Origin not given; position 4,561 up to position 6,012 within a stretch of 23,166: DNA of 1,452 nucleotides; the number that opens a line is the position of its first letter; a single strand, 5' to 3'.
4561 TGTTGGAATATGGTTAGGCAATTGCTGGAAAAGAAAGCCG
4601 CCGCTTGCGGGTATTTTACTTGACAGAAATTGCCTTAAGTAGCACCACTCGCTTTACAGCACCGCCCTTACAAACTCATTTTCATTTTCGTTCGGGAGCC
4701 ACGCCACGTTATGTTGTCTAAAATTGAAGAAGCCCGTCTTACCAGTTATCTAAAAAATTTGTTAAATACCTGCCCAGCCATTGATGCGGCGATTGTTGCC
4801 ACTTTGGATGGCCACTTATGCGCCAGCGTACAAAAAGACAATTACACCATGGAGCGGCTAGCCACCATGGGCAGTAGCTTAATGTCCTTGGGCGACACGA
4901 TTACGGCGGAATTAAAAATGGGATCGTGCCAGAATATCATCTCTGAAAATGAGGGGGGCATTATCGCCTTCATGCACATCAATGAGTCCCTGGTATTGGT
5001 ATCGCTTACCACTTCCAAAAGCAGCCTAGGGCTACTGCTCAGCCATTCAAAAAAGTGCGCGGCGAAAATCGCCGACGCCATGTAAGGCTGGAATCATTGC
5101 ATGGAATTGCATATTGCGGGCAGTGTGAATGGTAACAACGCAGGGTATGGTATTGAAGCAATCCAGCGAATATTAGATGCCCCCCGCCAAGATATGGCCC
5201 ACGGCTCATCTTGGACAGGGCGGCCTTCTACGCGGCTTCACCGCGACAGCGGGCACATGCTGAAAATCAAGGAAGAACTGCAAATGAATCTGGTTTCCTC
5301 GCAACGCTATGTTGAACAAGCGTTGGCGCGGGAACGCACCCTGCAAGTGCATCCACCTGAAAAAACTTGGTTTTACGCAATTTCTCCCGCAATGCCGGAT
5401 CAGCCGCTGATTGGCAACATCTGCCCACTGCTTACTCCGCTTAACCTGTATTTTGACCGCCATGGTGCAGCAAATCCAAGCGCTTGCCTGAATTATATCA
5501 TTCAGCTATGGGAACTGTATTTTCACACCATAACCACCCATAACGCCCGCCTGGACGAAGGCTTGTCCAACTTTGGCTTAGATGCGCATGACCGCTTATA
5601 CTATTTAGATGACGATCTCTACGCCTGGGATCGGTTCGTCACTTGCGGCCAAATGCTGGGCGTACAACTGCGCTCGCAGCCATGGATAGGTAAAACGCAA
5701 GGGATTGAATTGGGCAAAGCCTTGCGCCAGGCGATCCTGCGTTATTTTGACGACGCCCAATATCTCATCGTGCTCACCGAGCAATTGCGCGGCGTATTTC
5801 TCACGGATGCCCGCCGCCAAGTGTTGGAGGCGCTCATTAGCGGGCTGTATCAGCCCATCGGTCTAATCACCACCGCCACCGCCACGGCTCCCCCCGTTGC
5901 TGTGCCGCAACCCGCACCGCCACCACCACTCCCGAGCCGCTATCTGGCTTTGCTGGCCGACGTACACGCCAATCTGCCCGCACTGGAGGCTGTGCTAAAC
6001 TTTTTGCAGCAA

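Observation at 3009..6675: Four-gene cassette: unknown Pro-linker protein, CvnD/MglA-like small GTPase, Roadblock/LC7, and unknown-domain-plus-PPP-metallophosphoesterase. A candidate uncharacterised GTPase-controlled phosphatase signalling module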

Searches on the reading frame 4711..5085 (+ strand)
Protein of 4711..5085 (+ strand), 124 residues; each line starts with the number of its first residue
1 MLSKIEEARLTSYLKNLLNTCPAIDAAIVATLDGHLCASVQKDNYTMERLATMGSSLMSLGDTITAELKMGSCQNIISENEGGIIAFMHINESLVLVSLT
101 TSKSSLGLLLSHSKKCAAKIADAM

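Call 4: search_protein_families(library=pfam, proteins=[window:4711-5085:+], max_evalue=0.1)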
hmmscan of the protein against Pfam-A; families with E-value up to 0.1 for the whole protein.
window:4711-5085:+ (124 aa): 2 families
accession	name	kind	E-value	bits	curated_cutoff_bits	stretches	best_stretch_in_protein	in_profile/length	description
PF08923.16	MAPKK1_Int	-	3.7e-07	30.4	25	1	10-118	3-110/119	Mitogen-activated protein kinase kinase 1 interacting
PF03259.23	Robl_LC7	-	1.7e-05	24.9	23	1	16-97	7-88/91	Roadblock/LC7 domain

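Call 5: search_protein_families(library=ncbifam, proteins=[window:4711-5085:+], max_evalue=0.1)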
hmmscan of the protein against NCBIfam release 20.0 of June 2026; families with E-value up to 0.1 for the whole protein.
window:4711-5085:+ (124 aa): 1 family
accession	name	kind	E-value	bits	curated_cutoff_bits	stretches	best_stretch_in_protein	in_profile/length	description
NF051842.1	PBP4_5_Efaec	equivalog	0.086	11.2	700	1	23-103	572-648/668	penicillin-binding protein PBP4(5)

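Call 6: search_protein_families(library=padloc, proteins=[window:4711-5085:+], max_evalue=0.1)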
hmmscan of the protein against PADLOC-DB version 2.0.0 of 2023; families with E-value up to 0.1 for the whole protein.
window:4711-5085:+ (124 aa): 0 families

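Call 29: search_solved_structures(query=window:4711-5082:+, max_evalue=1, show_alignments=1)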
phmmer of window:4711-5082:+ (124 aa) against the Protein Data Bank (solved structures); distinct sequences matched with E-value up to 1: 6.
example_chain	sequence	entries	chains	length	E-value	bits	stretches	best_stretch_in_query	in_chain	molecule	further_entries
7f8m_A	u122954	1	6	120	2.4e-08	37.2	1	19-119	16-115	Robl_LC7 domain-containing protein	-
9jue_D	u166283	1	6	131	5.1e-07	33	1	12-124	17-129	Roadblock/LC7 domain protein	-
7yh1_D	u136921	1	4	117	0.00036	23.8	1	33-111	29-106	Roadblock/LC7 domain protein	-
3leq_A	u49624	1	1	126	0.0029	20.9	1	9-120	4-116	uncharacterized protein cvnB5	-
9hef_A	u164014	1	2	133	0.58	13.5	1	15-107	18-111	Serine protease inhibitor Rv3364c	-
7qep_C9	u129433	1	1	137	0.66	13.3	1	4-94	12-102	40S ribosomal protein S19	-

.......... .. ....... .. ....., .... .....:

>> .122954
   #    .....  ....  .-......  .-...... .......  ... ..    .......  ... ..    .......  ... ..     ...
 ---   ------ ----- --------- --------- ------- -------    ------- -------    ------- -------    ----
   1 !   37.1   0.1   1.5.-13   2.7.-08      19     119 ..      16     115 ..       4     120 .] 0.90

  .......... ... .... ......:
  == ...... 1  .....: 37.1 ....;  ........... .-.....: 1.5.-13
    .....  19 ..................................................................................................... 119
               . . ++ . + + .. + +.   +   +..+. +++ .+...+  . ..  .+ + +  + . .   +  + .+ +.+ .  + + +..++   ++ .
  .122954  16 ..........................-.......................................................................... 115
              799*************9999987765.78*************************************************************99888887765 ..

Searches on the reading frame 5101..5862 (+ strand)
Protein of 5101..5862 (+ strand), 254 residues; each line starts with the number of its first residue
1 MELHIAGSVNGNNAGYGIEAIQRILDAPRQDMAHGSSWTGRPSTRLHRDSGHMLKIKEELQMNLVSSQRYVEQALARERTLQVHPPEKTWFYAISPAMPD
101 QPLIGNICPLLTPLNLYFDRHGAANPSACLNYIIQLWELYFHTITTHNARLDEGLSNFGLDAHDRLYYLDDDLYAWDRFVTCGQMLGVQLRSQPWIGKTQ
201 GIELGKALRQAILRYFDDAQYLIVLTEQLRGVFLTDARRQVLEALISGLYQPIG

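Call 19: predict_structure(alignment_id=A3)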
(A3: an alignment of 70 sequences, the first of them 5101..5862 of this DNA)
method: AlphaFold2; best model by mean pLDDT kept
length: 254 residues; sequences in the alignment: 70
mean_pLDDT: 94.8   pTM: 0.90
mean pLDDT of the five models: 94.8, 94.6, 94.1, 94.1, 93.8
residues with pLDDT >= 90: 231; 70-90: 17; 50-70: 5; < 50: 1
segments of 3 or more residues with pLDDT < 50: none
pLDDT, mean of each block of 10 residues (from residue 1): 97 91 95 70 92 95 97 97 97 96 97 97 98 98 97 97 97 95 97 98 98 96 97 96 97 60
secondary structure, 60 per line:
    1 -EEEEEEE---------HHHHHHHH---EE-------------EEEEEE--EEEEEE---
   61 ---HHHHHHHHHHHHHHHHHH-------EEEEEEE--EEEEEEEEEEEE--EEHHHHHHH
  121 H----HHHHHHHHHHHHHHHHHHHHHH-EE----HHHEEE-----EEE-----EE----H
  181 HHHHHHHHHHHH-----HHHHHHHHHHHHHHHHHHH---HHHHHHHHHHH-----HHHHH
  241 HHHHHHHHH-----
elements in order: E2-8 H18-25 E44-49 E52-57 H64-81 E89-95 E98-109 H114-121 H126-147 E158-160 E166-168 H180-192 H198-216 H220-230 H236-249

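Call 55: search_protein_representatives(protein=window:5101-5862:+)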
Query: 254 residues. Proteins with E-value up to 0.001 (for the whole library): 130; up to 1e-10: 118; up to 1e-30: 61. The best 130 are listed.
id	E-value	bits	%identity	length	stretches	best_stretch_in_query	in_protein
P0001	7.4e-171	582.6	100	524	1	1-254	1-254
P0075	1.6e-50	188.3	39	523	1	4-251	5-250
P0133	2.5e-49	184.4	39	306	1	4-251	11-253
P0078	4.1e-47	177.1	41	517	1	4-234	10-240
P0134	1.9e-46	174.9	39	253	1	5-239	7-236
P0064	7.0e-45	169.8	42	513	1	7-249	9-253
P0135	3.1e-44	167.7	40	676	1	17-251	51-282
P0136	2.5e-42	161.5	40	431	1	4-248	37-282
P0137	3.3e-42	161.1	37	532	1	4-251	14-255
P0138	9.6e-42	159.5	35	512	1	1-247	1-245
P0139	6.5e-41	156.8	39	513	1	16-249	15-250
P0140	9.3e-41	156.3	45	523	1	29-236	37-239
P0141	7.5e-40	153.3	41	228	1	20-227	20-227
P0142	9.7e-40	153.0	39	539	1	2-252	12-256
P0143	1.2e-39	152.7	37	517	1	3-241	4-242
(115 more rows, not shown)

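Call 77: search_dna_similar(query=window:5101-5862:+, collection=plasmids, mode=protein, max_evalue=0.001, max_rows=10)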
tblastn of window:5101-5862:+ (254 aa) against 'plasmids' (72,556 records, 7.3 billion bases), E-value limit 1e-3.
No match.

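Call 96: search_solved_structures(query=A8, max_evalue=10, show_alignments=4)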
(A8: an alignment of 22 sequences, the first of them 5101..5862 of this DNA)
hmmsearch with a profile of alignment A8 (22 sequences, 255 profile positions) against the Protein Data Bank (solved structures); distinct sequences matched with E-value up to 10: 0.

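Call 97: search_protein_families(library=pfam, alignment_id=A8, max_evalue=10)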
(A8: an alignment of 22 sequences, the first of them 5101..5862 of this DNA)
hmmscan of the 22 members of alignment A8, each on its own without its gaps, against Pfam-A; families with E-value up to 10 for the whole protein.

A. member 1, window:5101-5862:+ (254 aa): 0 families

B. families by the number of members that match (of 22 scanned): 6 families
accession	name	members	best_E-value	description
PF12636.12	DUF3781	2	0.053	Protein of unknown function (DUF3781)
PF13374.12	TPR_10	1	0.0087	Tetratricopeptide repeat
PF06227.17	Poxv_Bcl-2-like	1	0.029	Poxvirus Bcl-2-like proteins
PF05166.18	YcgL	1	0.16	YcgL domain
PF23078.2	HTH_CHD6-9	1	0.17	Chromodomain-helicase-DNA-binding protein 6-9, tri-helical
PF20524.3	DUF6739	1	0.2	Family of unknown function (DUF6739)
